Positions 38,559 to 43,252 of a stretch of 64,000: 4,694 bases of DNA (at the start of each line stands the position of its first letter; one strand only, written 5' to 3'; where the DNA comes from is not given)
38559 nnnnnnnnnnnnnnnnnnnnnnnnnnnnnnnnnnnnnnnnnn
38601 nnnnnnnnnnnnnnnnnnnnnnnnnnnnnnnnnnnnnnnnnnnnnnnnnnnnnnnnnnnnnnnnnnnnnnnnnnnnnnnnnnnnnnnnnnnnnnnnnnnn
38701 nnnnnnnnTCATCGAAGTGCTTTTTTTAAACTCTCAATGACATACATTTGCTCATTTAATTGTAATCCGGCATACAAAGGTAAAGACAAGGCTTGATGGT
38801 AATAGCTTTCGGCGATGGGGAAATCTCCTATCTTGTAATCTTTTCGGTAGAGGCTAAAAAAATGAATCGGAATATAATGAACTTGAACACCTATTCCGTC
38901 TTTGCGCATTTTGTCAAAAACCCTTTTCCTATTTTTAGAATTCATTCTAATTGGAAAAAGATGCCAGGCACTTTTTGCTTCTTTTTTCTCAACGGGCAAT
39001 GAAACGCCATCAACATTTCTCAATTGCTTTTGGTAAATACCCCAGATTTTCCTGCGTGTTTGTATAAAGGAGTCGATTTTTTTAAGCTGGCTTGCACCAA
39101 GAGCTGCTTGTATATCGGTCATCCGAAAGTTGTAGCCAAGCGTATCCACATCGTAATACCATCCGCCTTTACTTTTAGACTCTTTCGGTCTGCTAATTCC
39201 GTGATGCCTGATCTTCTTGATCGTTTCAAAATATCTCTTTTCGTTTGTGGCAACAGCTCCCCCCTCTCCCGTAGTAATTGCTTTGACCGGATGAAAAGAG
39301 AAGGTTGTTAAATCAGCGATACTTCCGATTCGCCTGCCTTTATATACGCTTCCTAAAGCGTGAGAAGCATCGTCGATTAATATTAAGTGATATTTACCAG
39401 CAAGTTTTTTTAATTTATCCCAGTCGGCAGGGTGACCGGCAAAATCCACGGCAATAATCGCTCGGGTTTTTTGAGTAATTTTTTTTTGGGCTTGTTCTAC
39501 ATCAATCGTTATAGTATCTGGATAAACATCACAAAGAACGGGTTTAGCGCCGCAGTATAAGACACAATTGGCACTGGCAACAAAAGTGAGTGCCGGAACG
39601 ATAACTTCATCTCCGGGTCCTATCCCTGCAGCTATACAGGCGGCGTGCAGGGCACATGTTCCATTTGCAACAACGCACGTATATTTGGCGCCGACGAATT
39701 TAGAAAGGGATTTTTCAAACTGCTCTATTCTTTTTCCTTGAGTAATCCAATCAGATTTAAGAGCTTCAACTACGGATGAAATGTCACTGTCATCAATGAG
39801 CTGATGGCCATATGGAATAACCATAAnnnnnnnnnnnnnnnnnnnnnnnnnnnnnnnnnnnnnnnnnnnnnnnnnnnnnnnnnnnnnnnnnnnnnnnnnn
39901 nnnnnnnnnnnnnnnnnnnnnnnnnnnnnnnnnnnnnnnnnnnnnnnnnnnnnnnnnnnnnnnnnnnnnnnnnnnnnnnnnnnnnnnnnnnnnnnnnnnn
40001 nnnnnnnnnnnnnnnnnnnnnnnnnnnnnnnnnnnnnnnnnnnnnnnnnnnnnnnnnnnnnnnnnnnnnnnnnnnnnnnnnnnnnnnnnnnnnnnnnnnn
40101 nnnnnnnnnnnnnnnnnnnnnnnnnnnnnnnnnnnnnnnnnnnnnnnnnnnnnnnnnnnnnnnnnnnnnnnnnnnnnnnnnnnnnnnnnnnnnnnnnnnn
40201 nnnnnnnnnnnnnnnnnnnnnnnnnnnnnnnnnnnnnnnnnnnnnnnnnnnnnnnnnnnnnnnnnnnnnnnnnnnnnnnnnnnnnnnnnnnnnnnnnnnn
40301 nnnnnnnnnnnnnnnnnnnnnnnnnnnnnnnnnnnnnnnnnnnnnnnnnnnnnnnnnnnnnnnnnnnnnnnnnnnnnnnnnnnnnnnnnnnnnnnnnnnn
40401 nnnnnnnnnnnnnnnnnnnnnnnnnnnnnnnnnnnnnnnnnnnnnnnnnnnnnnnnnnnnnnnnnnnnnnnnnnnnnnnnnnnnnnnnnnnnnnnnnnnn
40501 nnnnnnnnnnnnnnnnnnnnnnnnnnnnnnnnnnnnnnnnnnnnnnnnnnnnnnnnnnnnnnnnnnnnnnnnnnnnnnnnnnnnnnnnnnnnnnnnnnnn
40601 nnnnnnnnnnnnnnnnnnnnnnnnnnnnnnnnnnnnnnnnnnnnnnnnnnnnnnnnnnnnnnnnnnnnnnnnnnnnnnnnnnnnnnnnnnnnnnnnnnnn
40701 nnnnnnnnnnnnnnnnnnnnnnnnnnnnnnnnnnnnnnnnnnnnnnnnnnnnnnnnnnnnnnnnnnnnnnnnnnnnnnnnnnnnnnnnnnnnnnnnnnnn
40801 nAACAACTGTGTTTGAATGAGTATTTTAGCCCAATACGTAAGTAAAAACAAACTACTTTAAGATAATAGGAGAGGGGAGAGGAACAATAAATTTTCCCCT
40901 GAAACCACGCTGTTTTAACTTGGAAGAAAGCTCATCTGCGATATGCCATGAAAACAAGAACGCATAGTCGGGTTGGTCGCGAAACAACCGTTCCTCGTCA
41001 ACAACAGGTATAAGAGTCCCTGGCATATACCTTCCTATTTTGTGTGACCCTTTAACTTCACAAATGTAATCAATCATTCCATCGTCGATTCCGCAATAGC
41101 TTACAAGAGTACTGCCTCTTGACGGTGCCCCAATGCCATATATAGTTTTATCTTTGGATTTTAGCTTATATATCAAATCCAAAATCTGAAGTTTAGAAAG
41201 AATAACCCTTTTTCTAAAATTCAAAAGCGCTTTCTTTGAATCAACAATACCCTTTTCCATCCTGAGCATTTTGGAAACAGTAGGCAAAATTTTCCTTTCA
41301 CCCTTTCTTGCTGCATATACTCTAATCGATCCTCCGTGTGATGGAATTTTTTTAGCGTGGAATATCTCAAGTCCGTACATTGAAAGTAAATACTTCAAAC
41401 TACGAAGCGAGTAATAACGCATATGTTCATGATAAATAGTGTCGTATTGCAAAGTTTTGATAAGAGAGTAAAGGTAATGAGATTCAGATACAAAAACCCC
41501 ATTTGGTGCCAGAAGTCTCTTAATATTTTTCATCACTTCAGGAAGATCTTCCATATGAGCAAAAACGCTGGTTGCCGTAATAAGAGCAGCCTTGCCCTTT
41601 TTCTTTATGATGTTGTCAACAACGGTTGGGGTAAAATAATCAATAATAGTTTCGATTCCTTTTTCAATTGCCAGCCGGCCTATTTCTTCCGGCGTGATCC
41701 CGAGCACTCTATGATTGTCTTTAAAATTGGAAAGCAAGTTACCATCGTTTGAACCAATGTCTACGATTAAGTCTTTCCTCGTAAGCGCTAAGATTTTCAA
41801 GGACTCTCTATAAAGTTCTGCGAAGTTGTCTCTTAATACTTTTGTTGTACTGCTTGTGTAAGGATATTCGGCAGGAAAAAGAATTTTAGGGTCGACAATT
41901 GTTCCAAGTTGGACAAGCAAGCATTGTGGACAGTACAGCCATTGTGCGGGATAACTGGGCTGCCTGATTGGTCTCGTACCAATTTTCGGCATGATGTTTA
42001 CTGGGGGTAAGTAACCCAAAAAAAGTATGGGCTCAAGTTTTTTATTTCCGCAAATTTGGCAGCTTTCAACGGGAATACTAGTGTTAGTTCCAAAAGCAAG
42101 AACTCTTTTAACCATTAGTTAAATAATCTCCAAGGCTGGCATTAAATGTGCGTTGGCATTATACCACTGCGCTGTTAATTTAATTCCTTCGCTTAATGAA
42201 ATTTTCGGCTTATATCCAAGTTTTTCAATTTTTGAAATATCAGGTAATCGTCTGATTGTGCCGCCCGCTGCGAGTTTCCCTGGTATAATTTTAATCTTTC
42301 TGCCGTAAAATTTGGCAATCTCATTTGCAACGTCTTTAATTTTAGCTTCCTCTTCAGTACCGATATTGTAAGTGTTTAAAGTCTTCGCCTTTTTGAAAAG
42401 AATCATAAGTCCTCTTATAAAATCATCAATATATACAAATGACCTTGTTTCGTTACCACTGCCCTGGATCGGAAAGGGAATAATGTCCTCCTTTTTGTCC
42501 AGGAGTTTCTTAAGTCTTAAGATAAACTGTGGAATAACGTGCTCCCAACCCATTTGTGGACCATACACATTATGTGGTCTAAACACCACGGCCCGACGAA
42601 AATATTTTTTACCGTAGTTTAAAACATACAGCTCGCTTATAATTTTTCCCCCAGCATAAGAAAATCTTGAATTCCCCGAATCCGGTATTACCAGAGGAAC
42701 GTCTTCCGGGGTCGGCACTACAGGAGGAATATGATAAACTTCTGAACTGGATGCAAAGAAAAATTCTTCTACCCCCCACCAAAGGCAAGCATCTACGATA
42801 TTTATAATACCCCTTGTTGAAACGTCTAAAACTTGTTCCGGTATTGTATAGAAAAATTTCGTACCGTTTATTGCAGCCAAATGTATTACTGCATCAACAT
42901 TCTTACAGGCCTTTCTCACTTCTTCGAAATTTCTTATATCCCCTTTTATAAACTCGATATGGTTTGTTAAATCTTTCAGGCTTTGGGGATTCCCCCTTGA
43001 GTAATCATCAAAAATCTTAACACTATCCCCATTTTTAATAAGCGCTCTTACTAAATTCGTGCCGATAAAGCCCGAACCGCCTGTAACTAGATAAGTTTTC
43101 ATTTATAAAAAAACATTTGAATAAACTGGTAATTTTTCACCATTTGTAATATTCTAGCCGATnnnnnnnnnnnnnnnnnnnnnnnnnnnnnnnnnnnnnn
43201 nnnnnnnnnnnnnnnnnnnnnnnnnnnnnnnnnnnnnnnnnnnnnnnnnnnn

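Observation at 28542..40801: Apparently complete pseudaminic-acid-type nonulosonic acid pathway with a double amidotransferase module (predicted acetamidino derivative)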

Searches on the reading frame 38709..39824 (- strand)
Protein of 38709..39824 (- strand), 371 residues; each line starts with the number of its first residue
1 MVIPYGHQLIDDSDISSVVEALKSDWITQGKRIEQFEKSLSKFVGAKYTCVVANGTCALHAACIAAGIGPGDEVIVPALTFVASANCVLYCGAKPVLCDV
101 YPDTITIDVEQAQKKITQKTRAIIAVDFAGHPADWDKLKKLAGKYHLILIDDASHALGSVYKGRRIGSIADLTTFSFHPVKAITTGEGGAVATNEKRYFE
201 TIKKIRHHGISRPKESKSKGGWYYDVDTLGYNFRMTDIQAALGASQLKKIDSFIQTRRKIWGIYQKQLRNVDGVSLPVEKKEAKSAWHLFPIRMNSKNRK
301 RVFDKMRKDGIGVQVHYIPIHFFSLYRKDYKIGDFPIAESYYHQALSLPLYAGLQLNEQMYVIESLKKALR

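Call 5: search_protein_families(library=ncbifam, proteins=[window:38709-39824:-], max_evalue=0.00001)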
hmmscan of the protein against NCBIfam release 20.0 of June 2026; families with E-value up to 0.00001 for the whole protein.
window:38709-39824:- (371 aa): 17 families
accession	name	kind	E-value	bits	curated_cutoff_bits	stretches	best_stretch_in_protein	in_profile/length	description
TIGR03588.1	PseC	equivalog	1.6e-143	478.2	423.5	1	3-370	2-380/380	UDP-4-amino-4,6-dideoxy-N-acetyl-beta-L-altrosamine transaminase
TIGR04181.1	NHT_00031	hypoth_equivalog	9.5e-81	271.4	420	1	11-349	9-357/359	LegC family aminotransferase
NF008658.2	PRK11658.1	equivalog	1.6e-80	270.6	631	1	3-368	5-375/379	UDP-4-amino-4-deoxy-L-arabinose aminotransferase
NF008687.0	PRK11706.1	equivalog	2e-76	257.2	375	1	3-369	2-373/375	dTDP-4-amino-4,6-dideoxygalactose transaminase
TIGR02379.1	ECA_wecE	subfamily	1.4e-62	211.7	434.85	1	3-369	2-374/376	dTDP-4-amino-4,6-dideoxy-D-glucose transaminase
NF011936.0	PRK15407.1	equivalog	4.1e-60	203.7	423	2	2-209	36-251/440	lipopolysaccharide biosynthesis protein RfbH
TIGR04427.1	PLP_DesI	equivalog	3.6e-55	187.7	650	1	20-354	40-367/390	dTDP-4-dehydro-6-deoxyglucose aminotransferase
NF041364.1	GntC_guanitoxin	equivalog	9.6e-08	31.3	415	1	51-126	64-141/356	guanitoxin biosynthesis PLP-dependent (S)-gamma-hydroxy-L-arginine cyclodehydratase GntC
NF005817.0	PRK07683.1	equivalog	2.5e-07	29.7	575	1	50-125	92-167/387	aminotransferase A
NF009079.0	PRK12414.1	subfamily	7.3e-07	28.5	481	1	47-125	91-168/384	methionine aminotransferase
NF000586.1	PRK00011.1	subfamily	9.3e-07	27.9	335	1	40-204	71-242/404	serine hydroxymethyltransferase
NF005816.0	PRK07682.1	equivalog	1.1e-06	27.5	620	1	53-156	96-206/390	aminotransferase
NF004975.0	PRK06348.1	equivalog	1.7e-06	27.3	549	1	57-125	97-168/384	pyridoxal phosphate-dependent aminotransferase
NF005305.0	PRK06836.1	equivalog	4e-06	26.3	376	1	50-124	101-175/396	pyridoxal phosphate-dependent aminotransferase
NF006569.0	PRK09082.1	subfamily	4.2e-06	26.1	420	1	50-125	95-169/386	methionine aminotransferase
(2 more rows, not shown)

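Call 12: find_encoding_contigs(protein=window:38709-39824:-, flank=10000, max_places=4)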
Protein window:38709-39824:- (371 aa): 24 contigs read that carry it; 4 places shown.
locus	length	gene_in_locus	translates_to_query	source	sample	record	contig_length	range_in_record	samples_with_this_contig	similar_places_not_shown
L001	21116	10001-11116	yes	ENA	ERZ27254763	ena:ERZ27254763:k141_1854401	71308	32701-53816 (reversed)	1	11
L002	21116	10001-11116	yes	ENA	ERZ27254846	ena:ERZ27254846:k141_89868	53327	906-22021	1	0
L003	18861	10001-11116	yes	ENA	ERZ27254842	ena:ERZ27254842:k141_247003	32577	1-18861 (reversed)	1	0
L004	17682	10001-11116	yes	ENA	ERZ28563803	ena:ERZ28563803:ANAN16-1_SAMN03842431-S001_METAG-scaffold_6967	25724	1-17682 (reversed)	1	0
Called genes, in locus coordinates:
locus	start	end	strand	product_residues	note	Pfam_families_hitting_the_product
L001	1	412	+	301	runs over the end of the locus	PF01370:Epimerase, PF04321:RmlD_sub_bind (weak), PF16363:GDP_Man_Dehyd (faint)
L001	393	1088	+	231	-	PF00702:Hydrolase, PF13419:HAD_2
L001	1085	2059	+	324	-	PF00535:Glycos_transf_2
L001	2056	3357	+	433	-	PF01041:DegT_DnrJ_EryC1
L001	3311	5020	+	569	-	-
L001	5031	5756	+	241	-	PF00535:Glycos_transf_2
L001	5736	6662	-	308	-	PF01370:Epimerase, PF04321:RmlD_sub_bind, PF16363:GDP_Man_Dehyd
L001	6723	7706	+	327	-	PF00106:adh_short (weak), PF01073:3Beta_HSD, PF01370:Epimerase, PF02719:Polysacc_synt_2, PF05368:NmrA (weak), PF13460:NAD_binding_10, PF16363:GDP_Man_Dehyd, PF07993:NAD_binding_4 (weak)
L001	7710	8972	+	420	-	PF08421:Methyltransf_13, PF13489:Methyltransf_23, PF08242:Methyltransf_12 (weak), PF08484:Methyltransf_14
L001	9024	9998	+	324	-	PF01073:3Beta_HSD, PF01370:Epimerase, PF02719:Polysacc_synt_2, PF04321:RmlD_sub_bind, PF07993:NAD_binding_4 (weak), PF16363:GDP_Man_Dehyd, PF13460:NAD_binding_10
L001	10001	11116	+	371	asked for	PF01041:DegT_DnrJ_EryC1, PF00155:Aminotran_1_2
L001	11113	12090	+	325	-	PF01408:GFO_IDH_MocA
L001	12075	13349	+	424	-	PF01041:DegT_DnrJ_EryC1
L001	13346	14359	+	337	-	-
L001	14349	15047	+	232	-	PF02348:CTP_transf_3, PF12804:NTP_transf_3 (faint)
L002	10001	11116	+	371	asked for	PF01041:DegT_DnrJ_EryC1, PF00155:Aminotran_1_2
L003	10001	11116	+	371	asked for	PF01041:DegT_DnrJ_EryC1, PF00155:Aminotran_1_2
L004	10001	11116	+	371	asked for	PF01041:DegT_DnrJ_EryC1, PF00155:Aminotran_1_2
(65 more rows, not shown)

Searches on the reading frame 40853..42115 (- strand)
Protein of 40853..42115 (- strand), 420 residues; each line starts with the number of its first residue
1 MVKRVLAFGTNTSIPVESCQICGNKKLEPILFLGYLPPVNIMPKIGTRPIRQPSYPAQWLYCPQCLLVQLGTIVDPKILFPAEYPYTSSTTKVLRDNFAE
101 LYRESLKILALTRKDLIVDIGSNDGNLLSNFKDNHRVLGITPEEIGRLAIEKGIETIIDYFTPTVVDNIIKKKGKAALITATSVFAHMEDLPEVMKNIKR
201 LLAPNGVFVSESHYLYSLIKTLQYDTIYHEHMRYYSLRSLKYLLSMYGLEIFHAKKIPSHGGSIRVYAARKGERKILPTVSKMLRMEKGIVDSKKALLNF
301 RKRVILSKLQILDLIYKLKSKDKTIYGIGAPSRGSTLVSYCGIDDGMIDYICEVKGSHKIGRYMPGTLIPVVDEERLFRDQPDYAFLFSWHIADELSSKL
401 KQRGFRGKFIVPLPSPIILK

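Call 5: search_protein_families(library=ncbifam, proteins=[window:40853-42115:-], max_evalue=0.00001)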
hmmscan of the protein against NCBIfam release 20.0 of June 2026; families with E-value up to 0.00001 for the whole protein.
window:40853-42115:- (420 aa): 0 families

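Call 6: search_protein_families(library=pfam, proteins=[window:40853-42115:-], max_evalue=0.01)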
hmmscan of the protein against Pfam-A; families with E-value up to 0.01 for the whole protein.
window:40853-42115:- (420 aa): 7 families
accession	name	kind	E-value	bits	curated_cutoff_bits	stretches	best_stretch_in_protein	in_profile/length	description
PF08484.17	Methyltransf_14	-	1.4e-41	142.4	23.5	1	258-414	1-160/160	C-methyltransferase C-terminal domain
PF13489.12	Methyltransf_23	-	3.2e-18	66.4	27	1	111-253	20-163/164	Methyltransferase domain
PF08421.16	Methyltransf_13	-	2.8e-12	47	31.3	1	19-80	1-62/62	Putative zinc binding domain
PF08242.18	Methyltransf_12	-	4.8e-07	30.9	30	1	118-208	1-98/98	Methyltransferase domain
PF13847.12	Methyltransf_31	-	6.1e-05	23.2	27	1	173-223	72-123/145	Methyltransferase domain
PF08241.18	Methyltransf_11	-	8.7e-05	23.5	21.2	1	119-209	2-94/95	Methyltransferase domain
PF13649.12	Methyltransf_25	-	0.0068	17.5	27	0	117-206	1-97/97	Methyltransferase domain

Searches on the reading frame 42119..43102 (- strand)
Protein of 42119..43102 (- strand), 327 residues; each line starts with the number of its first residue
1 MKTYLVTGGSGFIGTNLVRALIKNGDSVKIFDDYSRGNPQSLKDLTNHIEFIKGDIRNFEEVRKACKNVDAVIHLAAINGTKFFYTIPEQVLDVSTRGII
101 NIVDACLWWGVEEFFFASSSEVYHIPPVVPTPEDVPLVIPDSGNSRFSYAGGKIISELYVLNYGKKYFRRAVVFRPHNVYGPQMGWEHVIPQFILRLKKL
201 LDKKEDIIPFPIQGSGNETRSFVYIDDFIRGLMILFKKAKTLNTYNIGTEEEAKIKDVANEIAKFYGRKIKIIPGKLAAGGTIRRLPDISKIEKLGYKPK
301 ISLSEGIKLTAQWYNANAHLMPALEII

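Call 5: search_protein_families(library=ncbifam, proteins=[window:42119-43102:-], max_evalue=0.00001)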
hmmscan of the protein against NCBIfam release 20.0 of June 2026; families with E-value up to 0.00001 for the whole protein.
window:42119-43102:- (327 aa): 27 families (the best 25 are shown)
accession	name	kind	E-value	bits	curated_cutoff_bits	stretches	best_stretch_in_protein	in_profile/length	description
TIGR04180.1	EDH_00030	hypoth_equivalog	9.3e-43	146.4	475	1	5-274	2-264/297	NAD-dependent 4,6-dehydratase LegB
TIGR01181.1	dTDP_gluc_dehyt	equivalog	1.9e-41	142.2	365.1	1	4-319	2-316/321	dTDP-glucose 4,6-dehydratase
TIGR01179.1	galE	equivalog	1e-30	106.7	262.3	1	5-317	3-328/332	UDP-glucose 4-epimerase GalE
NF047922.1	GDPFucSynFcl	equivalog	2.8e-27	96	500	1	6-318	7-305/308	GDP-L-fucose synthase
NF011728.1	PRK15181.1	equivalog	6.3e-27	94.5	760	1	2-315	16-338/348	Vi polysaccharide biosynthesis UDP-N-acetylglucosaminuronic acid C-4 epimerase TviC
TIGR02197.1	heptose_epim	equivalog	6.6e-26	91.2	274.6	1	5-316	2-315/316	ADP-glyceromanno-heptose 6-epimerase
NF007490.0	PRK10084.1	subfamily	8.7e-24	84.2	649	1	4-320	3-340/361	dTDP-glucose 4,6-dehydratase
NF007582.0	PRK10217.1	equivalog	7.5e-22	77.9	698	1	1-318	1-335/355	dTDP-glucose 4,6-dehydratase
NF008872.0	PRK11908.1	equivalog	9.8e-21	74.2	294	1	1-316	1-337/349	bifunctional UDP-4-keto-pentose/UDP-xylose synthase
NF042422.1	oxyalk_red_OleD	equivalog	1.1e-20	74.3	580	1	4-198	3-185/329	2-alkyl-3-oxoalkanoate reductase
TIGR03466.1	HpnA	hypoth_equivalog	6.6e-17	61.4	367.65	1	3-269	2-249/327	hopanoid-associated sugar epimerase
NF042423.1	oxyalk_red_Shew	equivalog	2.9e-16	59.5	580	1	2-198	9-191/331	2-alkyl-3-oxoalkanoate reductase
NF007956.0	PRK10675.1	subfamily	3.8e-16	59.1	394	1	4-155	3-160/338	UDP-glucose 4-epimerase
NF005998.1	PRK08125.1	equivalog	2.5e-15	55.9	777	1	4-266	318-585/649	bifunctional UDP-4-amino-4-deoxy-L-arabinose formyltransferase/UDP-glucuronic acid oxidase ArnA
NF008360.0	PRK11150.1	equivalog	1.1e-13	51.1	452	1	5-316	3-308/310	ADP-glyceromanno-heptose 6-epimerase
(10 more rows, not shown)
